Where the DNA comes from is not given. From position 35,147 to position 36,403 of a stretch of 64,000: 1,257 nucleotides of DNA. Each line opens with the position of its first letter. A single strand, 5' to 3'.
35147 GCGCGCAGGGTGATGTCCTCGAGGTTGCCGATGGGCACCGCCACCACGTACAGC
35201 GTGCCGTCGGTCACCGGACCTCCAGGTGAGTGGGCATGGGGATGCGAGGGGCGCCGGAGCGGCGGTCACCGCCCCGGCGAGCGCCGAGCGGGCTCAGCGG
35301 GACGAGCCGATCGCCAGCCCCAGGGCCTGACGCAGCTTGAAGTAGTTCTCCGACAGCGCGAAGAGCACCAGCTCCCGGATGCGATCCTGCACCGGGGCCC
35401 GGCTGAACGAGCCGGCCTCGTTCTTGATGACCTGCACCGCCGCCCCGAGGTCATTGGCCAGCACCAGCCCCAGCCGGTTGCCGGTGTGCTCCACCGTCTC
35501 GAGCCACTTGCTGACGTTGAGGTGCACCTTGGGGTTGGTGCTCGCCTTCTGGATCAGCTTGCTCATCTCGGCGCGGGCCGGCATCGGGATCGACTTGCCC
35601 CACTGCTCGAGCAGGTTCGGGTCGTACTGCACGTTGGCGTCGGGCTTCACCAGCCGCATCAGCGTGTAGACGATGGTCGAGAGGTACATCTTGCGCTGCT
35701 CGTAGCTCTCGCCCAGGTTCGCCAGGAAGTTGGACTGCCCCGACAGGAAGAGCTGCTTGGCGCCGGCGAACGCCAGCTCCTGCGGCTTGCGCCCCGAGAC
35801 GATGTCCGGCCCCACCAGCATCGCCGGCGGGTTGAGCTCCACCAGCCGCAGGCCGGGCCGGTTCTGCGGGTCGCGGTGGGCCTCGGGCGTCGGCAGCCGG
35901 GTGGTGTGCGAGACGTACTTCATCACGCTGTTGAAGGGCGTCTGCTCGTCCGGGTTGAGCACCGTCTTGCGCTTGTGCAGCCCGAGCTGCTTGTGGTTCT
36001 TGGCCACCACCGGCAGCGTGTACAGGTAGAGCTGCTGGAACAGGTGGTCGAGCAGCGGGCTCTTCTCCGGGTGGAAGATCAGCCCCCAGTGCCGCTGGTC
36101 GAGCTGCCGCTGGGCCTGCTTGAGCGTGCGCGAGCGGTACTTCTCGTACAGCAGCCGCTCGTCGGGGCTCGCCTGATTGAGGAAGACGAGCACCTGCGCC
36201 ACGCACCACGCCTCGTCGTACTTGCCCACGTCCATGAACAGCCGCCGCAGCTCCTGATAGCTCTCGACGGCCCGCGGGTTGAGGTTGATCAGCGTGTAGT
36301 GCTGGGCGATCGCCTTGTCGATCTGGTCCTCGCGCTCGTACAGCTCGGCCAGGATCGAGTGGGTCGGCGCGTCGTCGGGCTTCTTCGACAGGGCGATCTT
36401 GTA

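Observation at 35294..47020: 3908-aa uninterrupted TPR-repeat protein (AgmK/GltI-like)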

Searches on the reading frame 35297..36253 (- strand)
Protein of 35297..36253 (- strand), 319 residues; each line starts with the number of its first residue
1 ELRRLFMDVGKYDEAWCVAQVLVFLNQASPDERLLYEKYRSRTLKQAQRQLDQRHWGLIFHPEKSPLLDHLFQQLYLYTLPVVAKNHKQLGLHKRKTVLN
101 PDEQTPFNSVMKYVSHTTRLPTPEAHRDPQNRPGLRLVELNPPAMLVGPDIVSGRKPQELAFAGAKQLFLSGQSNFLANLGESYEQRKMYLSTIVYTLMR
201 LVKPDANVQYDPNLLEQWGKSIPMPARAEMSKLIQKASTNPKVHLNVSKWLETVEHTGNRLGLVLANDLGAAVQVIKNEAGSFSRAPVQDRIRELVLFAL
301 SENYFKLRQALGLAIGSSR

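Call 27: search_protein_representatives(protein=window:35297-36253:-)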
Query: 319 residues. Proteins with E-value up to 0.001 (for the whole library): 1694; up to 1e-10: 824; up to 1e-30: 103. The best 150 are listed.
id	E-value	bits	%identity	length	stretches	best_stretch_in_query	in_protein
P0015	1.7e-118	411.5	61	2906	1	2-316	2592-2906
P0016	9.6e-100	349.9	51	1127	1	2-318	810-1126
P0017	9.5e-96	336.8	53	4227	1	2-316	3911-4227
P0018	3.3e-94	331.7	49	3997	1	2-316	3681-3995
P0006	1.8e-93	329.3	50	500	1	2-316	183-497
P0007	1.2e-83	297.1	45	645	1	2-315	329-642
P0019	1.9e-72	260.3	40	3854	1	2-316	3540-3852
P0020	5.9e-72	258.6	42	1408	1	2-316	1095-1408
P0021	5.5e-69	248.9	45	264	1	17-279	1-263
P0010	9.4e-63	228.4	36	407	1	5-317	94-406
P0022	1.6e-61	224.4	41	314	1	29-315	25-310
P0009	7.9e-48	179.4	36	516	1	2-293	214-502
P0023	2.8e-47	177.6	33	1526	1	2-314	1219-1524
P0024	9.9e-47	175.8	49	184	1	137-319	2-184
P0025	1.6e-46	175.1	32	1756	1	4-316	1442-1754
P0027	1.4e-45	172.1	32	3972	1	2-317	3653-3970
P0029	3.1e-45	170.9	35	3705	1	2-316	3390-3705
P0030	1.9e-44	168.3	35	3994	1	8-317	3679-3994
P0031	1.2e-42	162.4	31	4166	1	5-315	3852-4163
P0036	1.3e-40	155.8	30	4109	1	5-316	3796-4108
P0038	3.1e-40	154.5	33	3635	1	6-317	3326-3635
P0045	1.1e-39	152.7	32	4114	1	5-315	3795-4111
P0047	2.1e-39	151.7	35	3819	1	2-316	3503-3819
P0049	3.1e-39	151.2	33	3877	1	2-316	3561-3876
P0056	8.3e-37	143.2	31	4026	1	5-316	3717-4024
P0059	1.2e-36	142.7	32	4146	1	4-317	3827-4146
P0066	1.6e-35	139.0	31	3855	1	2-316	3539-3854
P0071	5.4e-35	137.3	30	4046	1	6-315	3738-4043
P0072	5.7e-35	137.2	30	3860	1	2-315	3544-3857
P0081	2.3e-33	131.9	32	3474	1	2-316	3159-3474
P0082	2.3e-33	131.9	29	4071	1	4-317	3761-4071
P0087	5.2e-33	130.8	31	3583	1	4-315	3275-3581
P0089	5.7e-33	130.6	30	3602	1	6-316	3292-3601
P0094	3.2e-32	128.2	27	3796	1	3-315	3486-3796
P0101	1.3e-31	126.2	32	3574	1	2-315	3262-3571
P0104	2.0e-31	125.5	29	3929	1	5-318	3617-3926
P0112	6.2e-31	123.9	28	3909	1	11-315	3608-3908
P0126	3.0e-29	118.4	29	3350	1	2-315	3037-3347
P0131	1.1e-28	116.5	28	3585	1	4-315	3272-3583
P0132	1.2e-28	116.4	30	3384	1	2-317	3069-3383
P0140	5.0e-28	114.4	27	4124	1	6-315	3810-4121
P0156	2.8e-27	111.9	30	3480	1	2-315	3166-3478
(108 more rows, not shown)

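Call 28: list_cluster_members(proteins=[P0047, P0019, P0066, P0072, P0049, P0140, P0045, P0036, P0059, P0031])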
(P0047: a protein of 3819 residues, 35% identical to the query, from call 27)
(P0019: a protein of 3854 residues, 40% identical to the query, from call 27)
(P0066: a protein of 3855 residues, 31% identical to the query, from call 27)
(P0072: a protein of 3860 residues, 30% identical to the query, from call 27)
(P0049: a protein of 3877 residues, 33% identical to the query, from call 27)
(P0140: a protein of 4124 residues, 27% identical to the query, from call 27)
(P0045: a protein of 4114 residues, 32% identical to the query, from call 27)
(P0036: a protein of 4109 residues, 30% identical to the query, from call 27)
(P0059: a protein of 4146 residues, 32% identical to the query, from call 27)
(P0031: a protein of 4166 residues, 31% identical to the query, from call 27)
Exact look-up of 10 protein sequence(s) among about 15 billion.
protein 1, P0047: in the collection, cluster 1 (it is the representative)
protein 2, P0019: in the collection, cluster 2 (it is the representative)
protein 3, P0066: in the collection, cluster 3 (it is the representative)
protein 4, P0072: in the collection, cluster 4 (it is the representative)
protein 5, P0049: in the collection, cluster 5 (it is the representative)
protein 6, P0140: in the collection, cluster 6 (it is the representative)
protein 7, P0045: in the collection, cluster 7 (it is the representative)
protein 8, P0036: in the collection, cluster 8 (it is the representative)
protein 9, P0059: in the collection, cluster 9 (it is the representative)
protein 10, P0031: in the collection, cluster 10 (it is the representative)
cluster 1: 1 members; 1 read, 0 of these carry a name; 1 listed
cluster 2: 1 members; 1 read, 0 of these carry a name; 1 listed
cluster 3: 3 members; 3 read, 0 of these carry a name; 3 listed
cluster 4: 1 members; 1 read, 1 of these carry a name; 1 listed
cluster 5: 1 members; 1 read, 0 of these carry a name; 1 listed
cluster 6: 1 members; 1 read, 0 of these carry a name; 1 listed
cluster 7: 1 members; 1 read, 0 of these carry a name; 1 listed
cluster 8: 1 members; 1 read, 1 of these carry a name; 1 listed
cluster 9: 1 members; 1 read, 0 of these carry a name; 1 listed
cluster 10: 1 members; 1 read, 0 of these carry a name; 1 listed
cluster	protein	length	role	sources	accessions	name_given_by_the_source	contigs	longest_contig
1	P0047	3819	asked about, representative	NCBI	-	-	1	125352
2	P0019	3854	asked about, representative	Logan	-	-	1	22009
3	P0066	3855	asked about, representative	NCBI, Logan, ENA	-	-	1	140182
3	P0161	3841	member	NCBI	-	-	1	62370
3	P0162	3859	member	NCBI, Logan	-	-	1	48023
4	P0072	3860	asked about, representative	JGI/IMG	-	tetratricopeptide (TPR) repeat protein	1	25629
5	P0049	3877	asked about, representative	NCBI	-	-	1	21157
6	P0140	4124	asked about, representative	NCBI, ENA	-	-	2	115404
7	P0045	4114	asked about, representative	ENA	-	-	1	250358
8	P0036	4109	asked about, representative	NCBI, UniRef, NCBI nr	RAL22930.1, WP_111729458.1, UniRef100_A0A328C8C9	hypothetical protein DL240_08540 [Lujinxingia litoralis] | Tetratricopeptide repeat protein n=1 Tax=Lujinxingia litoralis TaxID=2211119 ... | tetratricopeptide repeat protein [Lujinxingia litoralis]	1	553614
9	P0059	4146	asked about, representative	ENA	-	-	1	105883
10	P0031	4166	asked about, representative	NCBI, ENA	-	-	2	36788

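Call 34: find_homologous_proteins(query=A1, max_evalue=1e-20)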
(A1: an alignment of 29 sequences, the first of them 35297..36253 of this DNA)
Query A1 (29 sequences) (319 aa, profile of the alignment): 15 proteins with E <= 1e-20 among 8000 candidates.
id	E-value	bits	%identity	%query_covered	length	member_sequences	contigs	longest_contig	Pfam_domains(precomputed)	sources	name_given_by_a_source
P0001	1.2e-110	388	59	99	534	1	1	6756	PF14559.13,PF13176.13,PF13429.13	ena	-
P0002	5.0e-109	383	58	99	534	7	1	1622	PF14559.13,PF23914.2,PF13414.13,PF00515.35,PF13176.13,PF13432.13,PF13428.13,PF13429.13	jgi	jgi:tetratricopeptide (TPR) repeat protein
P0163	1.3e-103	365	30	98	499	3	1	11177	PF00515.35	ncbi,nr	ncbi:MAG: hypothetical protein JRH11_04010, partial [Deltaproteobacteria bacterium]|nr:hypothetical 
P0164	2.4e-102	361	30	98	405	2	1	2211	-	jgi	jgi:hypothetical protein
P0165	2.5e-101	358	29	98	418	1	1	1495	-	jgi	jgi:hypothetical protein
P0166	8.3e-98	346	28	99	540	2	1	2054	PF23914.2,PF00515.35,PF13424.13,PF13181.13,PF07719.24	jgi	jgi:golgin subfamily B member 1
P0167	4.3e-96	340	26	99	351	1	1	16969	-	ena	-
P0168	4.2e-94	334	23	99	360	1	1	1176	-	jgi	jgi:hypothetical protein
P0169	1.9e-81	292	25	98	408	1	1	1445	-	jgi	jgi:golgin subfamily B member 1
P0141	2.9e-74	269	27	98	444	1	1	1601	-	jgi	-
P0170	9.0e-64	234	25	75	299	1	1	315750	-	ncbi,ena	-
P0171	4.5e-57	212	59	65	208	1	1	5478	-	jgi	jgi:hypothetical protein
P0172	2.6e-55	206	29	52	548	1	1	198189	PF23914.2,PF00515.35,PF13424.13,PF13181.13,PF07719.24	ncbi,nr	ncbi:MAG: hypothetical protein M5U28_06615 [Sandaracinaceae bacterium]|nr:hypothetical protein [Sand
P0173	3.2e-27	114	35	23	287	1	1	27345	PF14559.13,PF13428.13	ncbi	-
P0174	8.9e-25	106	41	21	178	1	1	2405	-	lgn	-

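Call 39: list_cluster_members(proteins=[P0017, P0018, P0027, P0029, P0030, P0056, P0071, P0082, P0132, P0126])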
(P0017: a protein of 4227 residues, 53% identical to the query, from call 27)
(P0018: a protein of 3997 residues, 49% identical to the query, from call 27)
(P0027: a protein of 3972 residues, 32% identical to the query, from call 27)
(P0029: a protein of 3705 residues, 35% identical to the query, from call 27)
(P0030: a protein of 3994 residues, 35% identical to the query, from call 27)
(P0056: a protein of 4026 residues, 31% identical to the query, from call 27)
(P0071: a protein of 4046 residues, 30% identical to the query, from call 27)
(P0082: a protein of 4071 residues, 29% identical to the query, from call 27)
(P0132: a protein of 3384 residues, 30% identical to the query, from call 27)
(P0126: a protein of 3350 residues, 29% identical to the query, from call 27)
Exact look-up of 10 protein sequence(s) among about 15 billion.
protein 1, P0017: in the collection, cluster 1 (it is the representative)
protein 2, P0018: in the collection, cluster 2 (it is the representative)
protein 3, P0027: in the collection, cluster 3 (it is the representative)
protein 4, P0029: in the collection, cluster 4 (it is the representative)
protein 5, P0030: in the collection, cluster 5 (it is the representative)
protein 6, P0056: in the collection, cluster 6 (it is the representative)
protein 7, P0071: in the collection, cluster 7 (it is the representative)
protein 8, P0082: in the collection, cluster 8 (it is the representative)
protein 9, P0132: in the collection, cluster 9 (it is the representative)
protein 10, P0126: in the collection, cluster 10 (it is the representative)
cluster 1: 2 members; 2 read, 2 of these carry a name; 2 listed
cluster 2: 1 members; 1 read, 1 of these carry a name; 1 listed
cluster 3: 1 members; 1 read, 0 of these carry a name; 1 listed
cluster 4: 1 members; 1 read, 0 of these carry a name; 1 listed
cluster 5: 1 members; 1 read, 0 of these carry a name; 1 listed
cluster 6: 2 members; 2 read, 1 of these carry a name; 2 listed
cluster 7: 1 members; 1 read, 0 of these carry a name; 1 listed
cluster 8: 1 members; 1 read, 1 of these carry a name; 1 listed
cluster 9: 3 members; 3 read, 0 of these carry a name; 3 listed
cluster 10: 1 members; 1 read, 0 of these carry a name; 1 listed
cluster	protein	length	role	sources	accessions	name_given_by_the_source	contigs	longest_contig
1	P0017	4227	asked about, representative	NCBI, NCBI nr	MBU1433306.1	tetratricopeptide repeat protein [Myxococcota bacterium]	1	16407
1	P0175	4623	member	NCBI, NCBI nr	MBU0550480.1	tetratricopeptide repeat protein [Myxococcota bacterium]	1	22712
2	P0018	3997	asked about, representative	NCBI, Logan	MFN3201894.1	MAG: tetratricopeptide repeat protein [Bradymonadia bacterium]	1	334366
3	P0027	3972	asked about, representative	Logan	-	-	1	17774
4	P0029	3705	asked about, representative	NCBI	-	-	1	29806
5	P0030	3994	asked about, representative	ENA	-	-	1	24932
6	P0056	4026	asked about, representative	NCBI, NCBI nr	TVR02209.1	MAG: hypothetical protein EA398_08275 [Deltaproteobacteria bacterium]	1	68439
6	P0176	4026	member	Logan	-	-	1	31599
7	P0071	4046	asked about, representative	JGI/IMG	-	-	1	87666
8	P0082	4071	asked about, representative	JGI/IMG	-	tetratricopeptide (TPR) repeat protein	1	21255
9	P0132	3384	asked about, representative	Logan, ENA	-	-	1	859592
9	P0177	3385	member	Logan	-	-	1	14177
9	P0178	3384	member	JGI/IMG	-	-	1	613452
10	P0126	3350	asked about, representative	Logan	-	-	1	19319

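Call 62: predict_structure(alignment_id=A1)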
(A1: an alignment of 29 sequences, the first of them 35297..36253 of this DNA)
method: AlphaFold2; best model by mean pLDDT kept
length: 319 residues; sequences in the alignment: 29
mean_pLDDT: 95.3   pTM: 0.92
mean pLDDT of the five models: 95.3, 94.9, 94.8, 94.6, 94.6
residues with pLDDT >= 90: 293; 70-90: 24; 50-70: 2; < 50: 0
segments of 3 or more residues with pLDDT < 50: none
pLDDT, mean of each block of 10 residues (from residue 1): 86 96 97 96 95 98 95 97 96 97 95 98 97 96 96 92 98 96 96 97 95 97 97 90 88 98 98 96 96 98 98 86
secondary structure, 60 per line:
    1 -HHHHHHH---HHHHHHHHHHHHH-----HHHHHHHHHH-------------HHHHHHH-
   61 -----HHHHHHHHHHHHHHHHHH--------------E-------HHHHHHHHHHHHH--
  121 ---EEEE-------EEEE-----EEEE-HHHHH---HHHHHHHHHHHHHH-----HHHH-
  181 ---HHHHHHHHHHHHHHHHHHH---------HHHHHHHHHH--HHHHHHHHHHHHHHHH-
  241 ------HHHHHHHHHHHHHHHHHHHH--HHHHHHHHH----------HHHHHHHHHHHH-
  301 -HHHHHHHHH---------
elements in order: H2-8 H12-24 H30-39 H53-59 H66-83 H106-118 E124-127 E135-138 E144-147 H149-153 H157-170 H176-179 H184-202 H212-221 H224-239 H247-266 H269-277 H288-299 H302-310

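Call 65: fold_search(model_id=the predicted structure, library=pdb)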
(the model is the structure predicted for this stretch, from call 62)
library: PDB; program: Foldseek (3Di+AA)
matches with E <= 10: 132; with E <= 0.001: 0
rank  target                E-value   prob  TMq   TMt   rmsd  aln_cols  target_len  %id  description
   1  5xqx_B                2.0e-01  0.07  0.11  0.14  20.8       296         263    9  Human CDK8-CYCC in complex with compound 4: N-methyl-4-(4-pyridyl)-1H-pyrrole-2-carboxamide (released 2017-08-09)
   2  2ypt_E                5.5e-01  0.47  0.32  0.26  11.6       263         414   11  Crystal structure of the human nuclear membrane zinc metalloprotease ZMPSTE24 mutant (E336A) in complex with a synthet (released 2012-12-05)
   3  8bos_G                5.8e-01  0.03  0.11  0.11  22.1       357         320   12  Transition state analogue complex of small G protein and its GAP effector (released 2023-11-29)
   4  8s5f_E                6.1e-01  0.06  0.15  0.15  23.3       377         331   13  Crystal structure of the HExxH domain of ChlBHExxH a novel alpha-ketoglutarate dependent oxygenase (released 2024-10-02)
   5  7uzq_Q                8.2e-01  0.06  0.10  0.09  20.8       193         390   13  Local refinement of RhAG-RhCE-ANK1(AR1-5), from consensus refinement of all classes (released 2022-07-20)
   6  9bz4_D                8.6e-01  0.04  0.11  0.08  23.0       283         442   12  Crystal structure of the C2 and GAP domains of human p120RasGAP (released 2025-01-22)
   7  7uzq_L                1.2e+00  0.03  0.10  0.09  21.2       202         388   12  Local refinement of RhAG-RhCE-ANK1(AR1-5), from consensus refinement of all classes (released 2022-07-20)
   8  6sar                  1.6e+00  0.06  0.17  0.14  17.4       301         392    9  E coli BepA/YfgC (released 2020-08-26)
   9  6jio_D                1.9e+00  0.03  0.12  0.14  19.2       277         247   10  Human LXR-beta in complex with a ligand (released 2019-10-16)
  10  3b0t                  2.0e+00  0.02  0.11  0.13  20.8       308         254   11  Human VDR ligand binding domain in complex with maxacalcitol (released 2011-08-10)
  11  6tpa_B                2.0e+00  0.02  0.11  0.13  20.2       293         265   11  CDK8/CyclinC in complex with drug ETP-50775 (released 2020-11-18)
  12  6wy8_C                2.1e+00  0.03  0.10  0.09  19.7       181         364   12  Tcur3481-Tcur3483 steroid ACAD (released 2021-03-24)
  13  5nj6_A                2.3e+00  0.01  0.11  0.10  26.0       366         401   10  Crystal structure of a thermostabilised human protease-activated receptor-2 (PAR2) in ternary complex with Fab3949 and (released 2017-05-03)
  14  3vt8_A                2.4e+00  0.03  0.13  0.16  20.4       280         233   11  Crystal structures of rat VDR-LBD with W282R mutation (released 2013-05-22)
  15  8oyy_A                2.6e+00  0.03  0.11  0.14  19.4       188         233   13  De novo designed soluble GPCR-like fold GLF_32 (released 2023-10-18)
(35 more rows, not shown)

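Call 68: search_solved_structures(query=A1, max_evalue=10)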
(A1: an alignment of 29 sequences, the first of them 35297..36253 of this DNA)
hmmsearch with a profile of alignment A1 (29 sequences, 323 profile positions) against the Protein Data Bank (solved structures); distinct sequences matched with E-value up to 10: 2.
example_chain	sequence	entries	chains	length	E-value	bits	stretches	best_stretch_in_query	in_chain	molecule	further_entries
8gji_A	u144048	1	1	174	0.13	14.9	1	184-253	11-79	GCG binder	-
4bxx_X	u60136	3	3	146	0.23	14.1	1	39-146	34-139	TRANSCRIPTION FACTOR BYE1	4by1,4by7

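Call 69: search_protein_families(library=pfam, alignment_id=A1, max_evalue=1)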
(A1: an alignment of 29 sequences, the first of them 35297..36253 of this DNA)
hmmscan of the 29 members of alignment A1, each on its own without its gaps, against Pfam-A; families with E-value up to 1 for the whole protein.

A. member 1, window:35297-36253:- (319 aa): 0 families

B. families by the number of members that match (of 29 scanned): 12 families
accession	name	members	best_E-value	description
PF25573.1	TPR_PSMD3_N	1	0.034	PSMD3-like, N-terminal TPR repeats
PF23557.1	TPR_leprecan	1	0.058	Leprecan family TPR-like repeat region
PF05644.16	Miff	1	0.066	Mitochondrial and peroxisomal fission factor Mff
PF10191.15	COG7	1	0.091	Golgi complex component 7 (COG7)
PF05225.22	HTH_psq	1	0.093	helix-turn-helix, Psq domain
PF19981.4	DUF6417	1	0.13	Family of unknown function (DUF6417)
PF17193.9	MukF_C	1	0.13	MukF C-terminal domain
PF02861.25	Clp_N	1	0.28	Clp amino terminal domain, pathogenicity island component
PF22877.3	RRM_Thc1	1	0.29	Thc1, RRM domain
PF05802.16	SctB2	1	0.31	SPI-2 type 3 secretion system translocon protein SctB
PF20498.3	DUF6728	1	0.64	Family of unknown function (DUF6728)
PF17940.6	TetR_C_31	1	0.86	Tetracyclin repressor-like, C-terminal domain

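Call 76: list_cluster_members(proteins=[P0104, P0112, P0094, P0038, P0089, P0131, P0087, P0101, P0156, P0081])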
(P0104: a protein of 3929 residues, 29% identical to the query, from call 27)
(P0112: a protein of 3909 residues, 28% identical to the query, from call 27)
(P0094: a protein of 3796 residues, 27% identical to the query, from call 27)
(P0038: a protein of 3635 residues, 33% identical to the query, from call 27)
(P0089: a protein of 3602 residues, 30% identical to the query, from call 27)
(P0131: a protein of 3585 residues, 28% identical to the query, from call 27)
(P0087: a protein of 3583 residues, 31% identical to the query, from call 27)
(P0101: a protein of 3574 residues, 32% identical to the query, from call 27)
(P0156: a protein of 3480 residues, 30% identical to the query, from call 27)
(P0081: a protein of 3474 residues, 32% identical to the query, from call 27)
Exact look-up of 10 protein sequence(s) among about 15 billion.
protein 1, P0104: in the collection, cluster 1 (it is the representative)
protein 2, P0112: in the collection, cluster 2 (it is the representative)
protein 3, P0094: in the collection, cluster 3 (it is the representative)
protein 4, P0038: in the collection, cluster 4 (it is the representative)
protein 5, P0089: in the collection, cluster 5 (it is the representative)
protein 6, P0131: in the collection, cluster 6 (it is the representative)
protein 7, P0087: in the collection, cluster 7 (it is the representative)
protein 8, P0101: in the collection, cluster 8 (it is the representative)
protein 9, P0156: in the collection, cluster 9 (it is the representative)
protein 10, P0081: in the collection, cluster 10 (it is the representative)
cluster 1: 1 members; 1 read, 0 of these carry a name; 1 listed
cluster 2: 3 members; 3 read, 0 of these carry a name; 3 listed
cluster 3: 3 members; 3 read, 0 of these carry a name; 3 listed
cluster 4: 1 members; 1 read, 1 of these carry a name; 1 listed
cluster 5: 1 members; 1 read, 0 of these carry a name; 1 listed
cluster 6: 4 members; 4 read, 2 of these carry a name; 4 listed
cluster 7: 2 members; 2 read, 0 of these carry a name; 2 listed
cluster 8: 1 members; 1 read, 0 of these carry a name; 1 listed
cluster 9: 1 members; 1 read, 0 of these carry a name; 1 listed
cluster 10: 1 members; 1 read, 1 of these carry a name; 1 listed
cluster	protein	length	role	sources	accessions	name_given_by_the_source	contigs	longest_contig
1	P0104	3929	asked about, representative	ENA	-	-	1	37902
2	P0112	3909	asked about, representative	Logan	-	-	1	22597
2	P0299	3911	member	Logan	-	-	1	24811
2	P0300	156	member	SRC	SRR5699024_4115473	-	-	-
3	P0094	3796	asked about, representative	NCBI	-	-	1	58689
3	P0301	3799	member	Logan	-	-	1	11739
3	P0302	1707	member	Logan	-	-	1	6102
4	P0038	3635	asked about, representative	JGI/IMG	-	tetratricopeptide (TPR) repeat protein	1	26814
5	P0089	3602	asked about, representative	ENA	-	-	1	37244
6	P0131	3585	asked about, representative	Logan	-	-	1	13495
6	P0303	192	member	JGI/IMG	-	hypothetical protein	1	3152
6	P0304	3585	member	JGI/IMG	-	tetratricopeptide (TPR) repeat protein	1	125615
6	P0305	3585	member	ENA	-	-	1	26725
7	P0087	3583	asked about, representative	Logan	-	-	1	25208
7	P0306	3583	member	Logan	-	-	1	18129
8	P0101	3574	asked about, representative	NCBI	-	-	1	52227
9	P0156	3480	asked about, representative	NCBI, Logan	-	-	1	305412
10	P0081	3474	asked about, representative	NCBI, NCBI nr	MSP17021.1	MAG: tetratricopeptide repeat protein, partial [Myxococcales bacterium] | tetratricopeptide repeat protein [Myxococcales bacterium]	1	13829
